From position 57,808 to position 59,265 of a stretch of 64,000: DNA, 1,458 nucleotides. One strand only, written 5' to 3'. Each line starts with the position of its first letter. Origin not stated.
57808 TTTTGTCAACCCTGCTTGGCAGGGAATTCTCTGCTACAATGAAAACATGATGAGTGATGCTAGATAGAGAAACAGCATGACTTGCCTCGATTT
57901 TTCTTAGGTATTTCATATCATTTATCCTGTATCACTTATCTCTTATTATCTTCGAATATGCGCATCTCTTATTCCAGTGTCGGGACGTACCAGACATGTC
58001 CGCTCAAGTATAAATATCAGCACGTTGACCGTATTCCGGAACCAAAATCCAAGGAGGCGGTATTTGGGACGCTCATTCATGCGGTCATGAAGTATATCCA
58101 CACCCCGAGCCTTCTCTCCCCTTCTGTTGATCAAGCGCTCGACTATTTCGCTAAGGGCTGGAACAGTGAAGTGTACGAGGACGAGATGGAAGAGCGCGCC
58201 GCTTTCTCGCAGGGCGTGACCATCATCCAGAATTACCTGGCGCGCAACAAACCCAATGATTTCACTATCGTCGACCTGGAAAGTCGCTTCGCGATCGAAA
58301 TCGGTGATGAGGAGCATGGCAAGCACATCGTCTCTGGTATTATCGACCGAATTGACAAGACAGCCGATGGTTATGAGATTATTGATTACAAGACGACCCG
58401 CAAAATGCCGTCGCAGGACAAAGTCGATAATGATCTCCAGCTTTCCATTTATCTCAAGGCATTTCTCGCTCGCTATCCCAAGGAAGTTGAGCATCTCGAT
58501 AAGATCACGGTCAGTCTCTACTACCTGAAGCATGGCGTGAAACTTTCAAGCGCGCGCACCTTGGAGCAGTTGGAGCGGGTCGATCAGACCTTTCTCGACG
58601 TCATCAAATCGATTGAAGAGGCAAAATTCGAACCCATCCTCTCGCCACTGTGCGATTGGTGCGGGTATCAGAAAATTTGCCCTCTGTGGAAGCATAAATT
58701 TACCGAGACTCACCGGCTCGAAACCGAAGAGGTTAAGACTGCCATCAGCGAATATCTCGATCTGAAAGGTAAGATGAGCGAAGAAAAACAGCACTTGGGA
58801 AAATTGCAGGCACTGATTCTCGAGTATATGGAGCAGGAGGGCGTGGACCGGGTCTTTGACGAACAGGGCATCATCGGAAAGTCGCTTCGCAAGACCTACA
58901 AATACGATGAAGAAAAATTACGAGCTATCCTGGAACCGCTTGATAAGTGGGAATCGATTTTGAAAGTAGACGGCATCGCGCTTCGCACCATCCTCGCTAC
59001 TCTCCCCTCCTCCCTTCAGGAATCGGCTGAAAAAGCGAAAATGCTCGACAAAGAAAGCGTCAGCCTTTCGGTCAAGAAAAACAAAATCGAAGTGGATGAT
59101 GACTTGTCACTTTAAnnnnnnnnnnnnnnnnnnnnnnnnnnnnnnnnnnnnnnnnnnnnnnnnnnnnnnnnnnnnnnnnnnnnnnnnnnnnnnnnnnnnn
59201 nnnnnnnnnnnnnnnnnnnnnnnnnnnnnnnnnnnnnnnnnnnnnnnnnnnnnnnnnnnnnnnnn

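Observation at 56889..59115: GGDEF cyclase and Cas4-like PD-(D/E)XK nuclease divergently transcribed at the boundary of the cassette array, with TTATC-box clusters between them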

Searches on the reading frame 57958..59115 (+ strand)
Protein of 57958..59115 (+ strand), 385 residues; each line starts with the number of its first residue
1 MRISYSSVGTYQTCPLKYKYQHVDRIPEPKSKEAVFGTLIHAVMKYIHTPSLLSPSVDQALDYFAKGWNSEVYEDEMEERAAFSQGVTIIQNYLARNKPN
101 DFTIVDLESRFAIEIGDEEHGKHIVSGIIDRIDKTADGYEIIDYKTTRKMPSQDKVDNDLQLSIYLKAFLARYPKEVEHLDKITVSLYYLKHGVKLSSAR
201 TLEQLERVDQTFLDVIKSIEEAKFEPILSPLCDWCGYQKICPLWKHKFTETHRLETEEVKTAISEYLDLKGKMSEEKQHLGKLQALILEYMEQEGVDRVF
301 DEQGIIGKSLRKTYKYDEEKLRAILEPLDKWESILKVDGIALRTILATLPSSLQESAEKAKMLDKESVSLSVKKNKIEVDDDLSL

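Call 5: search_protein_families(library=pfam, proteins=[window:57958-59115:+], max_evalue=0.01)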
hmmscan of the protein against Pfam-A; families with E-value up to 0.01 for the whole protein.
window:57958-59115:+ (385 aa): 4 families
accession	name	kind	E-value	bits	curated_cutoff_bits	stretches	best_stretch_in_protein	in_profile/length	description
PF12705.13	PDDEXK_1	-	7.6e-39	134.6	22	1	2-242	1-247/247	PD-(D/E)XK nuclease superfamily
PF10926.14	DUF2800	-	7.1e-07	29.2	21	1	3-270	4-262/368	Protein of unknown function (DUF2800)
PF24091.1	DUF7376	-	8.6e-05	22.8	27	1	250-304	83-137/219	Family of unknown function (DUF7376)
PF01930.23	Cas_Cas4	-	0.00016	22.2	22.7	1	125-241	52-158/160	Domain of unknown function DUF83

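Call 7: find_related_loci(query=window:57958-59115:+, collection=genome_contigs, flank=6000)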
Query window:57958-59115:+ (385 aa) in genome_contigs; peptide patterns used: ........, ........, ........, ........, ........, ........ (x = any residue, [..] = any of these).
258 stretches matched a pattern; 197 encode a relative of the query (tblastn E <= 1e-3); the best 80 are kept; 80 distinct loci.
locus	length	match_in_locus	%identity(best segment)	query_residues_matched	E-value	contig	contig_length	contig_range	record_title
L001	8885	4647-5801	93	1-385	0e+0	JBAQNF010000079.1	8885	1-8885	MAG: Candidatus Moraniibacteriota bacterium isolate MFD12002_ilm_asm_bin7 k127_6387, whole genome shotgun sequence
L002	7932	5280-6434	91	1-385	0e+0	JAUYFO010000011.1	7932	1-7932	MAG: Candidatus Moraniibacteriota bacterium isolate C21_metabat.bin.18 C21_k141_118406, whole genome shotgun sequence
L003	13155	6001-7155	90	1-385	0e+0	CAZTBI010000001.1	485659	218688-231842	MAG TPA_asm: uncultured Bdellovibrionales bacterium isolate SRP342105_co1_260 genome assembly, contig: NODE_7_length_485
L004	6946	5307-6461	89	1-385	0e+0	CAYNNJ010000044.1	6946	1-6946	MAG TPA_asm: uncultured Bdellovibrionales bacterium isolate SRP189682_co2_170 genome assembly, contig: NODE_23012_length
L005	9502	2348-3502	88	1-385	0e+0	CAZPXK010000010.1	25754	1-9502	MAG TPA_asm: uncultured Bdellovibrionales bacterium isolate SRP342105_co1_301 genome assembly, contig: NODE_2491_length_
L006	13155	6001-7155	88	1-385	0e+0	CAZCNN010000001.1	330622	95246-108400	MAG TPA_asm: uncultured Bdellovibrionales bacterium isolate SRP286056_co2_548 genome assembly, contig: NODE_12_length_33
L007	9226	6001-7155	88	1-385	0e+0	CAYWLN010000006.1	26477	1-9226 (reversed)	MAG TPA_asm: uncultured Bdellovibrionales bacterium isolate SRP219642_co7_73 genome assembly, contig: NODE_2515_length_2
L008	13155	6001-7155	88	1-385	0e+0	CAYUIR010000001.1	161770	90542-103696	MAG TPA_asm: uncultured Bdellovibrionales bacterium isolate SRP219642_co6_142 genome assembly, contig: NODE_27_length_16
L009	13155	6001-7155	88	1-385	0e+0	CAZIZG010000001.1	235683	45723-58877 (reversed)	MAG TPA_asm: uncultured Bdellovibrionales bacterium isolate SRP135725_co1_205 genome assembly, contig: NODE_5_length_235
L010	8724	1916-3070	85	1-385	0e+0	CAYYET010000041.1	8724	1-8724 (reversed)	MAG TPA_asm: uncultured Bdellovibrionales bacterium isolate SRP135725_co1_601 genome assembly, contig: NODE_11686_length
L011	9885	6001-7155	88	1-385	0e+0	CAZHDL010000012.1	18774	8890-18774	MAG TPA_asm: uncultured Bdellovibrionales bacterium isolate SRP219642_co10_72 genome assembly, contig: NODE_2737_length_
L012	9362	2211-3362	82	1-384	0e+0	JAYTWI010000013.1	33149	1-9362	MAG: Candidatus Moraniibacteriota bacterium isolate GFS_5782 GFS_5782_12, whole genome shotgun sequence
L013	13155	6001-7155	82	1-385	0e+0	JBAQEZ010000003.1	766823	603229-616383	MAG: Candidatus Moraniibacteriota bacterium isolate MFD12003_ilm_asm_bin65 k127_11199, whole genome shotgun sequence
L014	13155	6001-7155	81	1-385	0e+0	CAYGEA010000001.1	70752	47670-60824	MAG TPA_asm: uncultured Bdellovibrionales bacterium isolate ERP113451_co1_285 genome assembly, contig: NODE_238_length_7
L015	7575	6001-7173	81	1-385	0e+0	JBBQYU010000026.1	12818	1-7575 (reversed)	MAG: Candidatus Moraniibacteriota bacterium isolate Co_metawrap_2179 Cmw_2179_k141_20155103_length_12818_cov_8.0000, who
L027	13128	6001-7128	77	1-376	0e+0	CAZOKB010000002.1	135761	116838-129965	MAG TPA_asm: uncultured Bdellovibrionales bacterium isolate SRP278252_co2_108 genome assembly, contig: NODE_152_length_1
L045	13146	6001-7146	68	1-382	0e+0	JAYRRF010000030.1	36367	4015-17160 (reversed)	MAG: Candidatus Moraniibacteriota bacterium isolate XM1_ASGE3bin.23 k141_792991, whole genome shotgun sequence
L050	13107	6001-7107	68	1-370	3e-178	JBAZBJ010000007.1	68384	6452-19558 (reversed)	MAG: Parcubacteria group bacterium isolate SO_2017_GW1_11 NODE_2307_length_68384_cov_1.590855_OW334_2017, whole genome s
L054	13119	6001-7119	65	1-374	6e-174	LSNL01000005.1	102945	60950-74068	MAG: Parcubacteria group bacterium M10-OD1-1 Contig8630, whole genome shotgun sequence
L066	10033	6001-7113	66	1-372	2e-172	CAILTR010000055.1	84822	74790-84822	uncultured bacterium isolate Kiruna_bin-03023 genome assembly, contig: bin-03023:055/120, whole genome shotgun sequence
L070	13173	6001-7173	65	1-374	3e-172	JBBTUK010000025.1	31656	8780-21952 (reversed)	MAG: Patescibacteria group bacterium isolate H41-bin156_1 H41_bin156_1_000000000025, whole genome shotgun sequence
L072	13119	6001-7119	64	1-374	2e-171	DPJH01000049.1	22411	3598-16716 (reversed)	MAG TPA_asm: Candidatus Moraniibacteriota bacterium isolate UBA8518 contig_307346, whole genome shotgun sequence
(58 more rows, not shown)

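Call 14: search_protein_families(library=pfam, proteins=[L066:5154-5543:-, L066:3787-5010:-, L054:5506-5889:-, L045:5004-5531:-, L027:4913-5485:-, L070:4999-5787:-, L072:4672-5811:-, L010:337-1086:-, L050:5304-5828:-], max_evalue=0.01)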
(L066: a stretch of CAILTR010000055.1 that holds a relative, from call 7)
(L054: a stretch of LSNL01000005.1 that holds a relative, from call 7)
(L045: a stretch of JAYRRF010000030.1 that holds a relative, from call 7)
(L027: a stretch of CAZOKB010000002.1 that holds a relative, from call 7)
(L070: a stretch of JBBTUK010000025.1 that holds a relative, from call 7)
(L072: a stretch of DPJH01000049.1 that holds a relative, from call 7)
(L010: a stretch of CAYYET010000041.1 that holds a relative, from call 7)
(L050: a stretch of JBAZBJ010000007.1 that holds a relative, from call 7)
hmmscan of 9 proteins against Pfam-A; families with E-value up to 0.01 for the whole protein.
L066:5154-5543:- (129 aa): 1 family
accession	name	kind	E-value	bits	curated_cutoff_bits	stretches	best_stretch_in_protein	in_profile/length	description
PF02082.26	Rrf2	-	1.8e-32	112.7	30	1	3-129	1-131/132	Iron-dependent Transcriptional regulator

L066:3787-5010:- (407 aa): 2 families
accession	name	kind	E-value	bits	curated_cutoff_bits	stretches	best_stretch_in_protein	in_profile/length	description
PF00266.25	Aminotran_5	-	7.1e-79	265.9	21.5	1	4-383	1-370/371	Aminotransferase class-V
PF01212.27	Beta_elim_lyase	-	0.0015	18.4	27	1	65-266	50-247/288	Beta-eliminating lyase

L054:5506-5889:- (127 aa): 2 families
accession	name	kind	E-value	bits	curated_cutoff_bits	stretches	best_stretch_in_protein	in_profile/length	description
PF02082.26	Rrf2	-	1.1e-29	103.6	30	1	4-127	2-131/132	Iron-dependent Transcriptional regulator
PF03444.21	HrcA_DNA-bdg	-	0.0099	16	21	0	11-65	10-64/79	Winged helix-turn-helix transcription repressor, HrcA DNA-binding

L045:5004-5531:- (175 aa): 0 families

L027:4913-5485:- (190 aa): 1 family
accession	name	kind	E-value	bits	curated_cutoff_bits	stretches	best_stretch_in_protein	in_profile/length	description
PF00990.26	GGDEF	-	3.3e-14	53.4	23.8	1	75-153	1-72/161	Diguanylate cyclase, GGDEF domain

L070:4999-5787:- (262 aa): 3 families
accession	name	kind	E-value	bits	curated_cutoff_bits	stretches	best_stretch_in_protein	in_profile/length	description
PF00733.27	Asn_synthase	-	3.9e-33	116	21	2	38-185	9-155/354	Asparagine synthase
PF06508.19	QueC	-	0.0042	17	22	1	51-109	4-59/210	Queuosine biosynthesis protein QueC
PF00764.25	Arginosuc_synth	-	0.0044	17.5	27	1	52-125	5-75/162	Arginosuccinate synthase N-terminal HUP domain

L072:4672-5811:- (379 aa): 2 families
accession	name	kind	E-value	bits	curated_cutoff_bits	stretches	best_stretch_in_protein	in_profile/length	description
PF01625.27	PMSR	-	3.5e-53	180.4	23.7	1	43-192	1-152/153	Peptide methionine sulfoxide reductase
PF01641.26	SelR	-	2e-42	144.2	24.9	1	247-362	1-116/116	SelR domain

L010:337-1086:- (249 aa): 0 families

L050:5304-5828:- (174 aa): 1 family
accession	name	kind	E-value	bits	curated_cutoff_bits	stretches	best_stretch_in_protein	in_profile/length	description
PF01814.28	Hemerythrin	-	2.4e-17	64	25.3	1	6-133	4-126/127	Hemerythrin HHE cation binding domain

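Call 15: search_protein_families(library=ncbifam, proteins=[window:57958-59115:+], max_evalue=0.01)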
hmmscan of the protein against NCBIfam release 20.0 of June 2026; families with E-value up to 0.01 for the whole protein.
window:57958-59115:+ (385 aa): 6 families
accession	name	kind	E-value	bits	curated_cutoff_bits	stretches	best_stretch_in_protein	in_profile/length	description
TIGR00372.1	cas4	equivalog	7.4e-11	42.2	65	1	121-242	64-179/180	CRISPR-associated protein Cas4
TIGR02786.1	addB_alphas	equivalog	8.9e-07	27.4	486.5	1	31-172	785-928/1024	double-strand break repair protein AddB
TIGR03623.1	TIGR03623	subfamily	9.5e-07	27.4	299.6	1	88-168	704-783/876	probable DNA repair protein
TIGR02784.1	addA_alphas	equivalog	6e-06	24.9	860.75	1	36-175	985-1120/1138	double-strand break repair helicase AddA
TIGR02785.1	addA_Gpos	equivalog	2.6e-05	22.3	707.65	1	32-179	1059-1220/1234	helicase-exonuclease AddAB subunit AddA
NF007281.0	PRK09741.1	subfamily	0.0048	16.9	164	0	261-331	56-126/151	hypothetical protein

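Call 22: find_homologous_proteins(query=window:57958-59115:+, max_evalue=0.00001)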
Query window:57958-59115:+ (385 aa): 2497 proteins with E <= 0.00001 among 5569 candidates; the best 120 are listed.
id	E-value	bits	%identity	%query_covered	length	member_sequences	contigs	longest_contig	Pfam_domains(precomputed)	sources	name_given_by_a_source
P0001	6.0e-235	798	92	100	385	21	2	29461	PF12705.14,PF10926.15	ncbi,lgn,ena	-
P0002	6.3e-235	798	93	100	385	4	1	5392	PF12705.14,PF10926.15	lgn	-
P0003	1.8e-233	793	92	100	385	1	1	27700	PF12705.14,PF10926.15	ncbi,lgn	-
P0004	2.0e-233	793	91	100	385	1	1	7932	PF12705.14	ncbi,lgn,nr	ncbi:MAG: PD-(D/E)XK nuclease family protein [Candidatus Moranbacteria bacterium]|nr:PD-(D/E)XK nucl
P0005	1.2e-232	790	91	100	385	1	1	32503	PF12705.14,PF10926.15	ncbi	-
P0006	2.1e-232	789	91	100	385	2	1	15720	PF12705.14,PF10926.15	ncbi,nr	ncbi:MAG: PD-(D/E)XK nuclease family protein [Candidatus Moranbacteria bacterium]|nr:PD-(D/E)XK nucl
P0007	1.2e-231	787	91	100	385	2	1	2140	PF12705.14,PF10926.15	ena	-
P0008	1.4e-231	787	91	100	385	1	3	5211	PF12705.14,PF10926.15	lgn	-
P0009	3.6e-231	785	91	100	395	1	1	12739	PF12705.14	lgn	-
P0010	4.1e-231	785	91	100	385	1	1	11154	PF12705.14,PF10926.15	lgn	-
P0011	5.3e-231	785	90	100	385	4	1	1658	PF12705.14,PF10926.15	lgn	-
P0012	3.5e-230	782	91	100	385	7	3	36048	PF12705.14,PF10926.15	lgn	-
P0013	8.1e-230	781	90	100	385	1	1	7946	PF12705.14,PF10926.15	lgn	-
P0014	9.7e-230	781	90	100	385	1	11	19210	PF01930.24,PF12705.14,PF10926.15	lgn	-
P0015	2.2e-229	779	90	100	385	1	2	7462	PF12705.14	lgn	-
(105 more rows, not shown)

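Call 23: search_solved_structures(query=window:57958-59115:+, max_evalue=1, show_alignments=2)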
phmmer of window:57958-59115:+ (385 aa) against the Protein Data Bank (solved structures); distinct sequences matched with E-value up to 1: 13.
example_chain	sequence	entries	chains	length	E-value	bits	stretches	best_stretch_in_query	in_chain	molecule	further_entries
4ox3_A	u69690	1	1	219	0.062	16.2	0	97-199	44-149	Putative carboxypeptidase YodJ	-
6ppu_A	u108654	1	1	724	0.27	14.1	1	6-171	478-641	ATP-dependent DNA helicase (UvrD/REP)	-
5jr7_B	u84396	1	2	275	0.41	13.5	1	294-340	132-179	cAMP-dependent protein kinase type I-alpha regulatory subunit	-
7lz4_A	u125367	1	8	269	0.42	13.5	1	295-340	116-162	cAMP-dependent protein kinase type I-alpha regulatory subunit, N-terminally processed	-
1ne4_A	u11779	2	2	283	0.43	13.4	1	294-340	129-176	cAMP-dependent protein kinase type I-alpha regulatory chain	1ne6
1rgs_A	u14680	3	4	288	0.44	13.4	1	294-340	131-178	CAMP DEPENDENT PROTEIN KINASE | cAMP-dependent protein kinase type I-alpha regulatory chain | cAMP-dependent protein kinase type I-alpha regulatory subunit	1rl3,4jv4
4x6r_B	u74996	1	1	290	0.45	13.4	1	294-340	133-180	cAMP-dependent protein kinase type I-alpha regulatory subunit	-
2qcs_B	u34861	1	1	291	0.45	13.4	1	294-340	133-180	cAMP-dependent protein kinase type I-alpha regulatory subunit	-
7rll_A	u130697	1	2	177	0.5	13.2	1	207-254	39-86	Arf3p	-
4mx3_A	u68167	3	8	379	0.65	12.8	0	295-339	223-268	cAMP-dependent protein kinase type I-alpha regulatory subunit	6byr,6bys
6no7_B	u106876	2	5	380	0.65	12.8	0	295-339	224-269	cAMP-dependent protein kinase type I-alpha regulatory subunit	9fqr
9edc_B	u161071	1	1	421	0.76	12.6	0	295-339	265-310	cAMP-dependent protein kinase type I-alpha regulatory subunit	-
9edd_B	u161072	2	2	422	0.76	12.6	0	295-339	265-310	cAMP-dependent protein kinase type I-alpha regulatory subunit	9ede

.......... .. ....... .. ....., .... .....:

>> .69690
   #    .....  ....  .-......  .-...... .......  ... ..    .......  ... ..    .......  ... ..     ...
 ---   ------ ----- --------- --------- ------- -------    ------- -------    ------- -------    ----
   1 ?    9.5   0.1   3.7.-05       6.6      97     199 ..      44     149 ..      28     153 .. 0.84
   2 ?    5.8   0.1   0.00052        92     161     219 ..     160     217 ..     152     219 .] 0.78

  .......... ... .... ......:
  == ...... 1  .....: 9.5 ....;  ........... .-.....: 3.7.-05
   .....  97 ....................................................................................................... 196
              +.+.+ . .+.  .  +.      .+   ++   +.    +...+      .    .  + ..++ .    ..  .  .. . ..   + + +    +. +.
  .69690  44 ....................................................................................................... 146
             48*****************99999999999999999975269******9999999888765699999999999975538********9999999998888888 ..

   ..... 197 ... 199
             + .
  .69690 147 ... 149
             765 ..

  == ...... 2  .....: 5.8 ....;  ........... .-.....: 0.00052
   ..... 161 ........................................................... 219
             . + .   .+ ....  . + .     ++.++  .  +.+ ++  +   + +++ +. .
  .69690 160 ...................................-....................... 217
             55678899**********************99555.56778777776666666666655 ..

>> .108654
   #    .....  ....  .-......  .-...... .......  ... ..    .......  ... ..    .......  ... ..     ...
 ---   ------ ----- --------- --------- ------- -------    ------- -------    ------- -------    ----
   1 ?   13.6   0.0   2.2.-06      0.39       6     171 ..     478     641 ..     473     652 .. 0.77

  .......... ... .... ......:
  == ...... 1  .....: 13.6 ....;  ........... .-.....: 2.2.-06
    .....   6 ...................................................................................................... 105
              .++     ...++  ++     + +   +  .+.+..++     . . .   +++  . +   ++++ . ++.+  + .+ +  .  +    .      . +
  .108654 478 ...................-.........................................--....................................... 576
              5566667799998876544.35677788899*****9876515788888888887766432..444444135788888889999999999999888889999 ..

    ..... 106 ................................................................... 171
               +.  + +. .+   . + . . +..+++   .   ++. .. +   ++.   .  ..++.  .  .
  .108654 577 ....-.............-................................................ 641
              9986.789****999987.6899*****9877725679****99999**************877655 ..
